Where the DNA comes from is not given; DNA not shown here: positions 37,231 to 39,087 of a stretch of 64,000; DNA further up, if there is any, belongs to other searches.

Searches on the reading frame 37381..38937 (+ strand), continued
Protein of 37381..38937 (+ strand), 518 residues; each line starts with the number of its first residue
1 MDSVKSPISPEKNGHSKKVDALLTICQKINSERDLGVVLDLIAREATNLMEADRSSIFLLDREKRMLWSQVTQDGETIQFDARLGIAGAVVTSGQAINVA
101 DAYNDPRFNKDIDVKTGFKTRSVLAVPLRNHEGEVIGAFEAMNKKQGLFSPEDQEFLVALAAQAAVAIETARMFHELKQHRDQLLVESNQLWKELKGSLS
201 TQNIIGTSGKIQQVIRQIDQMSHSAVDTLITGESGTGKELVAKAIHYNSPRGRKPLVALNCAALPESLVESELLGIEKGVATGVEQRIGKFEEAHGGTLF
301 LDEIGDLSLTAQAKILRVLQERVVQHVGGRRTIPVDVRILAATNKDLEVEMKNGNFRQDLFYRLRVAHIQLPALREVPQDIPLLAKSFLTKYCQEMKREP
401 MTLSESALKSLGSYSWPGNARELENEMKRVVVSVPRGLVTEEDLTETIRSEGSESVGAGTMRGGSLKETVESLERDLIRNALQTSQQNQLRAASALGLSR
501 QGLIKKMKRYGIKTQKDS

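Call 6: find_homologous_proteins(query=window:37381-38934:+)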
Query window:37381-38934:+ (518 aa): 8000 proteins with E <= 0.001 among 8000 candidates; the best 120 are listed.
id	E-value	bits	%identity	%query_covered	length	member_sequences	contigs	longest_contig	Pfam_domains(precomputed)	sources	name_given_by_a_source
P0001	0.0e+0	1120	100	100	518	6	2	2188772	PF13185.13,PF00158.33,PF25601.2,PF01590.33,PF02954.26,PF18024.8,PF13492.13,PF14532.13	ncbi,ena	-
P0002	1.4e-270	916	82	100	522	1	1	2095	PF13185.13,PF00158.33,PF25601.2,PF01590.33,PF02954.26,PF18024.8,PF13492.13,PF14532.13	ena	-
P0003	2.9e-270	915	82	100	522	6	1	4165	PF13185.13,PF00158.33,PF25601.2,PF01590.33,PF02954.26,PF18024.8,PF13492.13,PF14532.13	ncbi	-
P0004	2.4e-269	912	82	100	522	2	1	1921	PF13185.13,PF00158.33,PF25601.2,PF01590.33,PF02954.26,PF18024.8,PF13492.13,PF14532.13,PF07728.21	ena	-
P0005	6.6e-267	904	81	100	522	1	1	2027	PF13185.13,PF00158.33,PF25601.2,PF01590.33,PF02954.26,PF18024.8,PF13492.13,PF14532.13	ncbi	-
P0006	1.3e-263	893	79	100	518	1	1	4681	PF13185.13,PF00158.33,PF25601.2,PF01590.33,PF02954.26,PF18024.8,PF13492.13,PF14532.13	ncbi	-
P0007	2.3e-262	889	79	100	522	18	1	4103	PF13185.13,PF00158.33,PF25601.2,PF01590.33,PF02954.26,PF18024.8,PF13492.13,PF14532.13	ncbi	-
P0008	3.1e-259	878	78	100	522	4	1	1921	PF13185.13,PF00158.33,PF25601.2,PF01590.33,PF02954.26,PF18024.8,PF13492.13,PF14532.13,PF07728.21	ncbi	-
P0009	4.8e-258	874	78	100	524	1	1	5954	PF13185.13,PF00158.33,PF25601.2,PF01590.33,PF02954.26,PF18024.8,PF13492.13,PF14532.13,PF07728.21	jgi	-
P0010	1.2e-235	801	82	89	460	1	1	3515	PF13185.13,PF00158.33,PF25601.2,PF01590.33,PF13492.13,PF14532.13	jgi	-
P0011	3.5e-216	736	66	99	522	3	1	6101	PF13185.13,PF00158.33,PF25601.2,PF01590.33,PF02954.26,PF18024.8,PF13492.13,PF14532.13,PF07728.21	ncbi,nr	ncbi:MAG: sigma 54-interacting transcriptional regulator [Nitrospinae bacterium]|nr:sigma 54-interac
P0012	4.9e-215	733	67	99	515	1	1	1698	PF13185.13,PF00158.33,PF07724.21,PF25601.2,PF01590.33,PF02954.26,PF18024.8,PF13492.13,PF14532.13,PF07728.21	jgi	jgi:Nif-specific regulatory protein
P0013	1.5e-213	728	67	96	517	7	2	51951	PF13185.13,PF00158.33,PF25601.2,PF01590.33,PF02954.26,PF18024.8,PF13492.13,PF14532.13,PF07728.21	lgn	-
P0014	3.1e-213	727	67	99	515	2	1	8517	PF13185.13,PF00158.33,PF25601.2,PF01590.33,PF02954.26,PF18024.8,PF13492.13,PF14532.13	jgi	jgi:Nif-specific regulatory protein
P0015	7.6e-213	725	65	99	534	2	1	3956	PF13185.13,PF00158.33,PF25601.2,PF01590.33,PF02954.26,PF18024.8,PF13492.13,PF14532.13,PF07728.21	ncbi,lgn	-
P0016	2.8e-212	724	65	99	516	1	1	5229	PF13185.13,PF00158.33,PF25601.2,PF01590.33,PF02954.26,PF18024.8,PF13492.13,PF14532.13,PF07728.21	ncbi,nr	ncbi:MAG: sigma-54-dependent Fis family transcriptional regulator [Deltaproteobacteria bacterium]|nr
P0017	6.8e-212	722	67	99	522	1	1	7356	PF13185.13,PF00158.33,PF25601.2,PF01590.33,PF02954.26,PF18024.8,PF13492.13,PF14532.13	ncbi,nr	ncbi:MAG: sigma-54-dependent Fis family transcriptional regulator [Candidatus Tectomicrobia bacteriu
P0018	7.3e-212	722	66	99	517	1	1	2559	PF13185.13,PF00158.33,PF25601.2,PF01590.33,PF02954.26,PF18024.8,PF13492.13,PF14532.13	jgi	-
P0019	8.0e-212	722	64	100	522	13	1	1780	PF13185.13,PF00158.33,PF25601.2,PF01590.33,PF02954.26,PF18024.8,PF13492.13,PF14532.13,PF07728.21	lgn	-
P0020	2.8e-211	720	66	99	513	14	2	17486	PF13185.13,PF00158.33,PF25601.2,PF01590.33,PF02954.26,PF18024.8,PF13492.13,PF14532.13,PF07728.21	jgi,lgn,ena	-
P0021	9.2e-211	719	65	99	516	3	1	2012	PF13185.13,PF00158.33,PF25601.2,PF01590.33,PF02954.26,PF18024.8,PF13492.13,PF14532.13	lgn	-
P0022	1.0e-210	718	65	99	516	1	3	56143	PF13185.13,PF00158.33,PF25601.2,PF01590.33,PF02954.26,PF18024.8,PF13492.13,PF14532.13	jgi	jgi:Nif-specific regulatory protein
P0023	1.5e-210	718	66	97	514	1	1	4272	PF13185.13,PF00158.33,PF25601.2,PF01590.33,PF02954.26,PF18024.8,PF13492.13,PF14532.13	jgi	-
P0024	1.6e-209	715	64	97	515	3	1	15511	PF13185.13,PF00158.33,PF25601.2,PF01590.33,PF02954.26,PF18024.8,PF13492.13,PF14532.13,PF07728.21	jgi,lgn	jgi:Nif-specific regulatory protein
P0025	2.8e-209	714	63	99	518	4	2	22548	PF13185.13,PF00158.33,PF25601.2,PF01590.33,PF02954.26,PF18024.8,PF13492.13,PF14532.13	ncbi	ncbi:MAG: sigma-54-dependent Fis family transcriptional regulator [Candidatus Binatia bacterium]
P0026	3.3e-209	714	65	99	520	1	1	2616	PF13185.13,PF00158.33,PF25601.2,PF01590.33,PF02954.26,PF18024.8,PF13492.13,PF14532.13,PF07728.21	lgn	-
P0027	4.9e-209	713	65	99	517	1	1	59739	PF13185.13,PF00158.33,PF25601.2,PF01590.33,PF02954.26,PF18024.8,PF13492.13,PF14532.13,PF07728.21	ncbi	ncbi:MAG: sigma 54-interacting transcriptional regulator [Candidatus Binatia bacterium]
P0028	5.2e-209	713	65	99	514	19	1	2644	PF13185.13,PF00158.33,PF25601.2,PF01590.33,PF02954.26,PF18024.8,PF13492.13,PF14532.13,PF07728.21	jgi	jgi:Nif-specific regulatory protein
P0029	6.4e-209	713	65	99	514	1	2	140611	PF13185.13,PF00158.33,PF25601.2,PF01590.33,PF02954.26,PF18024.8,PF13492.13,PF14532.13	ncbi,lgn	ncbi:MAG: sigma 54-interacting transcriptional regulator [Candidatus Methylomirabilia bacterium]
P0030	6.5e-209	713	65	99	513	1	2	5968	PF13185.13,PF00158.33,PF25601.2,PF01590.33,PF02954.26,PF18024.8,PF13492.13,PF14532.13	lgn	-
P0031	1.6e-208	711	64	99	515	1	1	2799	PF13185.13,PF00158.33,PF25601.2,PF01590.33,PF02954.26,PF18024.8,PF13492.13,PF14532.13,PF07728.21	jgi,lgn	jgi:Nif-specific regulatory protein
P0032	3.4e-208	710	65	99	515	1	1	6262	PF13185.13,PF00158.33,PF25601.2,PF01590.33,PF02954.26,PF18024.8,PF13492.13,PF14532.13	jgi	jgi:Nif-specific regulatory protein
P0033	3.8e-208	710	66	98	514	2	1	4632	PF13185.13,PF00158.33,PF25601.2,PF01590.33,PF02954.26,PF18024.8,PF13492.13,PF14532.13,PF07728.21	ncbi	-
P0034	4.3e-208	710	64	99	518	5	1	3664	PF13185.13,PF00158.33,PF25601.2,PF01590.33,PF02954.26,PF18024.8,PF13492.13,PF14532.13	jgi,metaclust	metaclust:\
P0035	8.2e-208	709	64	99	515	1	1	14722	PF13185.13,PF00158.33,PF25601.2,PF01590.33,PF02954.26,PF18024.8,PF13492.13,PF14532.13,PF07728.21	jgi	jgi:Nif-specific regulatory protein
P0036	1.3e-207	708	64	99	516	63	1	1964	PF13185.13,PF00158.33,PF25601.2,PF01590.33,PF02954.26,PF18024.8,PF13492.13,PF14532.13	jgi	jgi:Nif-specific regulatory protein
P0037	1.4e-207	708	65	99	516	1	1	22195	PF13185.13,PF00158.33,PF25601.2,PF01590.33,PF02954.26,PF18024.8,PF13492.13,PF14532.13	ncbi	-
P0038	1.9e-207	708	64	99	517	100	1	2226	PF13185.13,PF00158.33,PF25601.2,PF01590.33,PF02954.26,PF18024.8,PF13492.13,PF14532.13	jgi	jgi:Nif-specific regulatory protein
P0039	2.0e-207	708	65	99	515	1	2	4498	PF13185.13,PF00158.33,PF25601.2,PF01590.33,PF02954.26,PF18024.8,PF13492.13,PF14532.13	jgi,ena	-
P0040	2.6e-207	707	64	99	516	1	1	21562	PF13185.13,PF00158.33,PF25601.2,PF01590.33,PF02954.26,PF18024.8,PF13492.13,PF14532.13,PF07728.21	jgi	jgi:Nif-specific regulatory protein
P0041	3.0e-207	707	65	98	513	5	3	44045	PF13185.13,PF00158.33,PF25601.2,PF01590.33,PF02954.26,PF18024.8,PF13492.13,PF14532.13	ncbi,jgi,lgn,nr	ncbi:MAG TPA: sigma 54-interacting transcriptional regulator [Candidatus Binatia bacterium]|jgi:Nif-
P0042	4.1e-207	707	65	99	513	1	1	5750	PF13185.13,PF00158.33,PF25601.2,PF01590.33,PF02954.26,PF18024.8,PF13492.13,PF14532.13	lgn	-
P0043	6.1e-207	706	66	99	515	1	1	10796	PF13185.13,PF00158.33,PF25601.2,PF01590.33,PF02954.26,PF18024.8,PF13492.13,PF14532.13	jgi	-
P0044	8.5e-207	706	65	99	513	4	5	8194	PF13185.13,PF00158.33,PF25601.2,PF01590.33,PF02954.26,PF18024.8,PF13492.13,PF14532.13,PF07728.21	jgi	jgi:Nif-specific regulatory protein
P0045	8.8e-207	706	65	99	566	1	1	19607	PF13185.13,PF00158.33,PF25601.2,PF01590.33,PF02954.26,PF18024.8,PF13492.13,PF14532.13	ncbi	-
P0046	1.2e-206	705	63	99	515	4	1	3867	PF13185.13,PF00158.33,PF25601.2,PF01590.33,PF02954.26,PF18024.8,PF13492.13,PF14532.13,PF07728.21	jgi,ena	-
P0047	1.2e-206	705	66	95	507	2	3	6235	PF13185.13,PF00158.33,PF25601.2,PF01590.33,PF02954.26,PF18024.8,PF13492.13,PF14532.13,PF07728.21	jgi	jgi:Nif-specific regulatory protein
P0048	1.5e-206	705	66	99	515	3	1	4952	PF13185.13,PF00158.33,PF25601.2,PF01590.33,PF02954.26,PF18024.8,PF13492.13,PF14532.13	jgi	jgi:Nif-specific regulatory protein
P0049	1.5e-206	705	64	99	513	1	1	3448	PF13185.13,PF00158.33,PF25601.2,PF01590.33,PF02954.26,PF18024.8,PF13492.13,PF14532.13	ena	-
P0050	1.7e-206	705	64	100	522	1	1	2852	PF13185.13,PF00158.33,PF25601.2,PF01590.33,PF02954.26,PF18024.8,PF13492.13,PF14532.13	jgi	jgi:Nif-specific regulatory protein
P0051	4.9e-206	703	64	99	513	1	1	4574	PF13185.13,PF00158.33,PF25601.2,PF01590.33,PF02954.26,PF18024.8,PF13492.13,PF14532.13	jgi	jgi:Nif-specific regulatory protein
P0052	5.0e-206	703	64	99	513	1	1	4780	PF13185.13,PF00158.33,PF25601.2,PF01590.33,PF02954.26,PF18024.8,PF13492.13,PF14532.13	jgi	jgi:Nif-specific regulatory protein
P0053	6.0e-206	703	63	99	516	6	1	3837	PF13185.13,PF00158.33,PF25601.2,PF01590.33,PF02954.26,PF18024.8,PF13492.13,PF14532.13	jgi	-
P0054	1.1e-205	702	65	95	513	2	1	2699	PF13185.13,PF00158.33,PF25601.2,PF01590.33,PF02954.26,PF18024.8,PF13492.13,PF14532.13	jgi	jgi:Nif-specific regulatory protein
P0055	1.2e-205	702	63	99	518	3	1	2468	PF13185.13,PF00158.33,PF25601.2,PF01590.33,PF02954.26,PF18024.8,PF13492.13,PF14532.13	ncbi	-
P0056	1.7e-205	701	65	99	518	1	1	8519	PF13185.13,PF00158.33,PF25601.2,PF01590.33,PF02954.26,PF18024.8,PF13492.13,PF00004.36,PF14532.13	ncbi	ncbi:MAG: sigma 54-interacting transcriptional regulator [Candidatus Binatia bacterium]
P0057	1.8e-205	701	63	99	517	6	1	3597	PF13185.13,PF00158.33,PF25601.2,PF01590.33,PF02954.26,PF18024.8,PF13492.13,PF14532.13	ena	-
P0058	2.7e-205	701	66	95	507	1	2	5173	PF13185.13,PF00158.33,PF25601.2,PF01590.33,PF02954.26,PF18024.8,PF13492.13,PF14532.13,PF07728.21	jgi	jgi:Nif-specific regulatory protein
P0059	3.0e-205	700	63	99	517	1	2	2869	PF13185.13,PF00158.33,PF25601.2,PF01590.33,PF02954.26,PF18024.8,PF13492.13,PF14532.13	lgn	-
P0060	3.5e-205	700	64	99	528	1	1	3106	PF13185.13,PF00158.33,PF25601.2,PF01590.33,PF02954.26,PF18024.8,PF13492.13,PF14532.13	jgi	jgi:Nif-specific regulatory protein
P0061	3.8e-205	700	64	99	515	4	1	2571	PF13185.13,PF00158.33,PF25601.2,PF01590.33,PF02954.26,PF18024.8,PF13492.13,PF14532.13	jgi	jgi:Nif-specific regulatory protein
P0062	4.0e-205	700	63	99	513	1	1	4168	PF13185.13,PF00158.33,PF25601.2,PF01590.33,PF02954.26,PF18024.8,PF13492.13,PF14532.13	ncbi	-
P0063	4.4e-205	700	63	99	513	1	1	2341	PF13185.13,PF00158.33,PF25601.2,PF01590.33,PF02954.26,PF18024.8,PF13492.13,PF14532.13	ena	-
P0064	6.0e-205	699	64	99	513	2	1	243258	PF13185.13,PF00158.33,PF25601.2,PF01590.33,PF02954.26,PF18024.8,PF13492.13,PF14532.13,PF07728.21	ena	-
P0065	6.7e-205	699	63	99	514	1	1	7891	PF13185.13,PF00158.33,PF25601.2,PF01590.33,PF02954.26,PF18024.8,PF13492.13,PF14532.13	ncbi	ncbi:MAG: sigma 54-interacting transcriptional regulator [Candidatus Methylomirabilia bacterium]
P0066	9.8e-205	699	64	99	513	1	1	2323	PF13185.13,PF00158.33,PF25601.2,PF01590.33,PF02954.26,PF18024.8,PF13492.13,PF14532.13,PF07728.21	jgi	jgi:Nif-specific regulatory protein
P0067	1.4e-204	698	64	99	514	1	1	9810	PF13185.13,PF00158.33,PF25601.2,PF01590.33,PF02954.26,PF18024.8,PF13492.13,PF14532.13,PF07728.21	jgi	jgi:Nif-specific regulatory protein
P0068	1.4e-204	698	64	97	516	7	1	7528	PF13185.13,PF00158.33,PF25601.2,PF01590.33,PF02954.26,PF18024.8,PF13492.13,PF14532.13,PF07728.21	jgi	jgi:Nif-specific regulatory protein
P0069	1.6e-204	698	64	99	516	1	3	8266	PF13185.13,PF00158.33,PF25601.2,PF01590.33,PF02954.26,PF18024.8,PF13492.13,PF14532.13,PF07728.21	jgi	jgi:Nif-specific regulatory protein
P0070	2.1e-204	698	63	99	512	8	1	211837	PF13185.13,PF00158.33,PF25601.2,PF01590.33,PF02954.26,PF18024.8,PF13492.13,PF14532.13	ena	-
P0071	2.6e-204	697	66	96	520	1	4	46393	PF13185.13,PF00158.33,PF25601.2,PF01590.33,PF02954.26,PF18024.8,PF13492.13,PF14532.13,PF07728.21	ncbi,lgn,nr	ncbi:MAG: sigma 54-interacting transcriptional regulator [Deltaproteobacteria bacterium]|nr:sigma 54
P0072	3.2e-204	697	65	97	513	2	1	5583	PF13185.13,PF00158.33,PF25601.2,PF01590.33,PF02954.26,PF18024.8,PF13492.13,PF14532.13,PF07728.21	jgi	jgi:Nif-specific regulatory protein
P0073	3.4e-204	697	65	95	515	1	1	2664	PF13185.13,PF00158.33,PF25601.2,PF01590.33,PF02954.26,PF18024.8,PF13492.13,PF14532.13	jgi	-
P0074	3.5e-204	697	66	95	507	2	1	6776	PF13185.13,PF00158.33,PF25601.2,PF01590.33,PF02954.26,PF18024.8,PF13492.13,PF14532.13,PF07728.21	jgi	jgi:Nif-specific regulatory protein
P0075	5.0e-204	696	64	99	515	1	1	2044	PF13185.13,PF00158.33,PF25601.2,PF01590.33,PF02954.26,PF18024.8,PF13492.13,PF14532.13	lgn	-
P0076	5.2e-204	696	65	99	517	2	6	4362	PF13185.13,PF00158.33,PF25601.2,PF01590.33,PF02954.26,PF18024.8,PF13492.13,PF14532.13,PF07728.21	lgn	-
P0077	5.5e-204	696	64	99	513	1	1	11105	PF13185.13,PF00158.33,PF25601.2,PF01590.33,PF02954.26,PF18024.8,PF13492.13,PF14532.13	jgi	jgi:Nif-specific regulatory protein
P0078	6.4e-204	696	63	99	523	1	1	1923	PF13185.13,PF00158.33,PF25601.2,PF01590.33,PF02954.26,PF18024.8,PF13492.13,PF14532.13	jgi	jgi:Nif-specific regulatory protein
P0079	7.0e-204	696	64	97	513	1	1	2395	PF13185.13,PF00158.33,PF25601.2,PF01590.33,PF02954.26,PF18024.8,PF13492.13,PF14532.13,PF07728.21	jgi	jgi:Nif-specific regulatory protein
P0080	7.6e-204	696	64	97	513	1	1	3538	PF13185.13,PF00158.33,PF25601.2,PF01590.33,PF02954.26,PF18024.8,PF13492.13,PF14532.13,PF07728.21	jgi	jgi:Nif-specific regulatory protein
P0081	8.3e-204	696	63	99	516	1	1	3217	PF13185.13,PF00158.33,PF25601.2,PF01590.33,PF02954.26,PF18024.8,PF13492.13,PF14532.13,PF07728.21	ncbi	-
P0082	1.2e-203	695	65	99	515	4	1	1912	PF13185.13,PF00158.33,PF25601.2,PF01590.33,PF02954.26,PF18024.8,PF13492.13,PF14532.13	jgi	jgi:Nif-specific regulatory protein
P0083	1.4e-203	695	63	99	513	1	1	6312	PF13185.13,PF00158.33,PF25601.2,PF01590.33,PF02954.26,PF18024.8,PF13492.13,PF14532.13,PF07728.21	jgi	jgi:Nif-specific regulatory protein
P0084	1.4e-203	695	63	99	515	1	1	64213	PF13185.13,PF00158.33,PF25601.2,PF01590.33,PF02954.26,PF18024.8,PF13492.13,PF14532.13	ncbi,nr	ncbi:MAG: sigma-54-dependent Fis family transcriptional regulator [Deltaproteobacteria bacterium]|nr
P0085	1.7e-203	695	63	99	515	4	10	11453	PF13185.13,PF00158.33,PF25601.2,PF01590.33,PF02954.26,PF18024.8,PF13492.13,PF14532.13,PF07728.21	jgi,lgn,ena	jgi:Nif-specific regulatory protein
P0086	2.2e-203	694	64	99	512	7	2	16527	PF13185.13,PF00158.33,PF25601.2,PF01590.33,PF02954.26,PF18024.8,PF13492.13,PF14532.13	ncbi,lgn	ncbi:MAG: sigma 54-interacting transcriptional regulator [Ignavibacteriales bacterium]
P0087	2.7e-203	694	66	95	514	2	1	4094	PF13185.13,PF00158.33,PF25601.2,PF01590.33,PF02954.26,PF18024.8,PF13492.13,PF14532.13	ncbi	-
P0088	2.7e-203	694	63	99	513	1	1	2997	PF13185.13,PF00158.33,PF25601.2,PF01590.33,PF02954.26,PF18024.8,PF13492.13,PF14532.13,PF07728.21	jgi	jgi:Nif-specific regulatory protein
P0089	3.0e-203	694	66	95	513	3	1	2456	PF13185.13,PF00158.33,PF25601.2,PF01590.33,PF02954.26,PF18024.8,PF13492.13,PF14532.13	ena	-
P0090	3.0e-203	694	62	99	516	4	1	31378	PF13185.13,PF00158.33,PF25601.2,PF01590.33,PF02954.26,PF18024.8,PF13492.13,PF14532.13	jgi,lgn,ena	-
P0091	3.9e-203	693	63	100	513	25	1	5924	PF13185.13,PF00158.33,PF25601.2,PF01590.33,PF02954.26,PF18024.8,PF13492.13,PF14532.13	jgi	jgi:Nif-specific regulatory protein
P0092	5.6e-203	693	64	96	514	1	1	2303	PF13185.13,PF00158.33,PF25601.2,PF01590.33,PF02954.26,PF13492.13,PF14532.13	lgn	-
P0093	1.1e-202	692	63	99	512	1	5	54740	PF13185.13,PF00158.33,PF25601.2,PF01590.33,PF02954.26,PF18024.8,PF13492.13,PF14532.13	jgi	jgi:Nif-specific regulatory protein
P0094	1.5e-202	692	63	99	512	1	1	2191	PF13185.13,PF00158.33,PF25601.2,PF01590.33,PF02954.26,PF18024.8,PF13492.13,PF14532.13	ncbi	-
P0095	1.5e-202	692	63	99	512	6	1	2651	PF13185.13,PF00158.33,PF25601.2,PF01590.33,PF02954.26,PF18024.8,PF13492.13,PF14532.13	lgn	-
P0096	1.5e-202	692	63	98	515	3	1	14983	PF13185.13,PF00158.33,PF25601.2,PF01590.33,PF02954.26,PF18024.8,PF13492.13,PF14532.13,PF07728.21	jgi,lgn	jgi:Nif-specific regulatory protein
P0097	1.8e-202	691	65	98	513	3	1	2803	PF13185.13,PF00158.33,PF25601.2,PF01590.33,PF02954.26,PF18024.8,PF13492.13,PF14532.13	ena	-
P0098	2.3e-202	691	63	98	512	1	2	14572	PF13185.13,PF00158.33,PF25601.2,PF01590.33,PF02954.26,PF18024.8,PF13492.13,PF14532.13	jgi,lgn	jgi:Nif-specific regulatory protein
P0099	2.5e-202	691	67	94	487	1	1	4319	PF13185.13,PF00158.33,PF25601.2,PF01590.33,PF02954.26,PF18024.8,PF13492.13,PF14532.13,PF07728.21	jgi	jgi:Nif-specific regulatory protein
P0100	4.1e-202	690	65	97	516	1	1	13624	PF13185.13,PF00158.33,PF25601.2,PF01590.33,PF02954.26,PF18024.8,PF13492.13,PF14532.13,PF07728.21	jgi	jgi:Nif-specific regulatory protein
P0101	5.4e-202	690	63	99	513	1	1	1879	PF13185.13,PF00158.33,PF25601.2,PF01590.33,PF02954.26,PF18024.8,PF13492.13,PF14532.13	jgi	jgi:Nif-specific regulatory protein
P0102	9.1e-202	689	63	99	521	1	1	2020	PF13185.13,PF00158.33,PF25601.2,PF01590.33,PF02954.26,PF18024.8,PF13492.13,PF14532.13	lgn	-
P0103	9.2e-202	689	65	95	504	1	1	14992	PF13185.13,PF00158.33,PF25601.2,PF01590.33,PF02954.26,PF18024.8,PF13492.13,PF14532.13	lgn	-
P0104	9.4e-202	689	63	99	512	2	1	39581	PF13185.13,PF00158.33,PF25601.2,PF01590.33,PF02954.26,PF18024.8,PF13492.13,PF14532.13,PF07728.21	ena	-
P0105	1.1e-201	689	63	97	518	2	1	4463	PF13185.13,PF00158.33,PF25601.2,PF01590.33,PF02954.26,PF18024.8,PF13492.13,PF00004.36,PF14532.13,PF07728.21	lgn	-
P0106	1.2e-201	689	64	96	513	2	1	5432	PF13185.13,PF00158.33,PF25601.2,PF01590.33,PF02954.26,PF18024.8,PF13492.13,PF14532.13,PF07728.21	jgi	-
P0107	1.2e-201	689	65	98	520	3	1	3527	PF13185.13,PF00158.33,PF25601.2,PF01590.33,PF02954.26,PF18024.8,PF13492.13,PF14532.13,PF07728.21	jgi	jgi:Nif-specific regulatory protein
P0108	1.2e-201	689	63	95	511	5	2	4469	PF13185.13,PF00158.33,PF25601.2,PF01590.33,PF02954.26,PF18024.8,PF13492.13,PF14532.13,PF07728.21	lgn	-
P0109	1.2e-201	689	65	98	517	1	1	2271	PF13185.13,PF00158.33,PF25601.2,PF01590.33,PF02954.26,PF18024.8,PF13492.13,PF14532.13,PF07728.21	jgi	jgi:Nif-specific regulatory protein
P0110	1.5e-201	688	63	99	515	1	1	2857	PF13185.13,PF00158.33,PF25601.2,PF01590.33,PF02954.26,PF18024.8,PF13492.13,PF00004.36,PF14532.13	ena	-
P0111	1.6e-201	688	64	95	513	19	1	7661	PF13185.13,PF00158.33,PF25601.2,PF01590.33,PF02954.26,PF18024.8,PF13492.13,PF14532.13,PF07728.21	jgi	jgi:Nif-specific regulatory protein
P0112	1.7e-201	688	63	99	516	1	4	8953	PF13185.13,PF00158.33,PF25601.2,PF01590.33,PF02954.26,PF18024.8,PF13492.13,PF14532.13,PF07728.21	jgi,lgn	jgi:Nif-specific regulatory protein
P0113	2.7e-201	687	65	96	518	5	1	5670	PF13185.13,PF00158.33,PF25601.2,PF01590.33,PF02954.26,PF18024.8,PF13492.13,PF14532.13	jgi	jgi:Nif-specific regulatory protein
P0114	4.5e-201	687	64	100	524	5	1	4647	PF13185.13,PF00158.33,PF25601.2,PF01590.33,PF02954.26,PF18024.8,PF13492.13,PF14532.13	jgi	jgi:Nif-specific regulatory protein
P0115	5.0e-201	687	63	95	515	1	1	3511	PF13185.13,PF00158.33,PF25601.2,PF01590.33,PF02954.26,PF18024.8,PF13492.13,PF14532.13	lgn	-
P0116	9.5e-201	686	64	97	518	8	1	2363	PF13185.13,PF00158.33,PF25601.2,PF01590.33,PF02954.26,PF18024.8,PF13492.13,PF14532.13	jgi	jgi:Nif-specific regulatory protein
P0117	1.6e-200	685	61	99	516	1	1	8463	PF13185.13,PF00158.33,PF25601.2,PF01590.33,PF02954.26,PF18024.8,PF13492.13,PF14532.13,PF07728.21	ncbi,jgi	-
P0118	2.1e-200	684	62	98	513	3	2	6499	PF13185.13,PF00158.33,PF25601.2,PF01590.33,PF02954.26,PF18024.8,PF13492.13,PF14532.13,PF07728.21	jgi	jgi:Nif-specific regulatory protein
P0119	2.1e-200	684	65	96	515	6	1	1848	PF13185.13,PF00158.33,PF25601.2,PF01590.33,PF02954.26,PF18024.8,PF13492.13,PF14532.13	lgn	-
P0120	2.1e-200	684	62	98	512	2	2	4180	PF13185.13,PF00158.33,PF25601.2,PF01590.33,PF02954.26,PF18024.8,PF13492.13,PF14532.13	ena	-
